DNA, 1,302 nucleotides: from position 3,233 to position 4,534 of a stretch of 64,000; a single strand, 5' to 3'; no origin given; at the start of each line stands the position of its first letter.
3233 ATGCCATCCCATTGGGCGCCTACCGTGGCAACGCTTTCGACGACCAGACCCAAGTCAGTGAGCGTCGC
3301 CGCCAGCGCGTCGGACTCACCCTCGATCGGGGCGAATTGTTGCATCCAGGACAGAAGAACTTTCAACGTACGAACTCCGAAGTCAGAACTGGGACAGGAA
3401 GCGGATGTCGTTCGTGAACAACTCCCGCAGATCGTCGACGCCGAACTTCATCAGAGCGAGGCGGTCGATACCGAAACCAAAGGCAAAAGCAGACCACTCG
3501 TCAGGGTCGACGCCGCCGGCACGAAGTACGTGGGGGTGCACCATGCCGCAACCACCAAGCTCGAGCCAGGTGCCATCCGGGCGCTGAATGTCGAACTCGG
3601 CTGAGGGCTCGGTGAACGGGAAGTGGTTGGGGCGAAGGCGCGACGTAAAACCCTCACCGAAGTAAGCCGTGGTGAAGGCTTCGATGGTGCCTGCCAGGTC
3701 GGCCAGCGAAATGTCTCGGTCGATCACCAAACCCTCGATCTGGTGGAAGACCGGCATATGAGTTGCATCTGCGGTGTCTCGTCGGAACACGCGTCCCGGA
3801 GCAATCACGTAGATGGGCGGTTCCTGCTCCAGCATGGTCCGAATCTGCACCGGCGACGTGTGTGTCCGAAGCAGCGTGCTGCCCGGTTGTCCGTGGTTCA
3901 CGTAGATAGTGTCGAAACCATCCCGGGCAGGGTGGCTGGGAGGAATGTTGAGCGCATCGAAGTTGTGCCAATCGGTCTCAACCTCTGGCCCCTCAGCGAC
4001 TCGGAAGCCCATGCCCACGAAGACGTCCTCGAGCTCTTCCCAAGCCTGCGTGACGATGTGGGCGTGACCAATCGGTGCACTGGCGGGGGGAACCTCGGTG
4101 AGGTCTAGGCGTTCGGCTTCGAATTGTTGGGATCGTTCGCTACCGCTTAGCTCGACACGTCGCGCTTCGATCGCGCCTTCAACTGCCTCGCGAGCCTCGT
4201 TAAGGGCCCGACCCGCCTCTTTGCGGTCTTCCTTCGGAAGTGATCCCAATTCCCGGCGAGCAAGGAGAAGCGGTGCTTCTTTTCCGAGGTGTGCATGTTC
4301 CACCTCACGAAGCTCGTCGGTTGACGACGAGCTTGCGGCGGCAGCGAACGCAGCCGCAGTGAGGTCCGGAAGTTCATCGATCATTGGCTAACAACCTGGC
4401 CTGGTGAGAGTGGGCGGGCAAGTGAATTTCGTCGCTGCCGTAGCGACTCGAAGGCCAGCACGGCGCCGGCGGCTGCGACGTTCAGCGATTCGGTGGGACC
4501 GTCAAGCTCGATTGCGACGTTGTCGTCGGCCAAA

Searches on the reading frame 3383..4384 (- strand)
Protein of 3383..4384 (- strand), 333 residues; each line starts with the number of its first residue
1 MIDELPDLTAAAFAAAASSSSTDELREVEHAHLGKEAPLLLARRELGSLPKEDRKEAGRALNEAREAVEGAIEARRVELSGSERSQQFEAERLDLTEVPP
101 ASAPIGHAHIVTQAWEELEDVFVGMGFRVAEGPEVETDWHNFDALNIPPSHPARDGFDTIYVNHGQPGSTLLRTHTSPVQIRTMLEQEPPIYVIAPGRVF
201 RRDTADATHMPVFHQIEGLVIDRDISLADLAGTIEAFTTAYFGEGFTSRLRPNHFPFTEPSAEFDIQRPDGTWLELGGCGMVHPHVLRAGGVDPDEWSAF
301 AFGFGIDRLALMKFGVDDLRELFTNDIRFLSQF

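Call 67: find_encoding_contigs(protein=window:3383-4384:-, flank=10000, max_places=3)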
Protein window:3383-4384:- (333 aa): 4 contigs read that carry it; 3 places shown.
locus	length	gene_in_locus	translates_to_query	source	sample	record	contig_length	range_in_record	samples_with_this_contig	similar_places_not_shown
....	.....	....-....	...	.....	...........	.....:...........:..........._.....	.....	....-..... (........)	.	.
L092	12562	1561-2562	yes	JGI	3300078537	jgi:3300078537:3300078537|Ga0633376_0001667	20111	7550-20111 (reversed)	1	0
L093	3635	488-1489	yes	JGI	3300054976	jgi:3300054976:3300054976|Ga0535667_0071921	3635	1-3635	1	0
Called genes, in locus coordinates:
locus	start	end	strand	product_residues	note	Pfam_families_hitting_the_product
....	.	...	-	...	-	?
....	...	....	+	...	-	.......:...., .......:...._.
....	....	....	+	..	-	-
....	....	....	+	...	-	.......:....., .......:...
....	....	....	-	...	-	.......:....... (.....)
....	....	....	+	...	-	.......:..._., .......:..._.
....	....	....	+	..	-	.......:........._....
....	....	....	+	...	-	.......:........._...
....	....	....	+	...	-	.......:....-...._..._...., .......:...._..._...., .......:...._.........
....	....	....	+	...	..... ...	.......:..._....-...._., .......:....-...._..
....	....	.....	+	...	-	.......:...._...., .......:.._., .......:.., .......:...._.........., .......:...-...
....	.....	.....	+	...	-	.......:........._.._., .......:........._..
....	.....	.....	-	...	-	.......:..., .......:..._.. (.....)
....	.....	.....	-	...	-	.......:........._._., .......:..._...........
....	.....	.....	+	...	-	-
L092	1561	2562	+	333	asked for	PF02912:Phe_tRNA-synt_N, PF01409:tRNA-synt_2d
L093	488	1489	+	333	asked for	PF02912:Phe_tRNA-synt_N, PF01409:tRNA-synt_2d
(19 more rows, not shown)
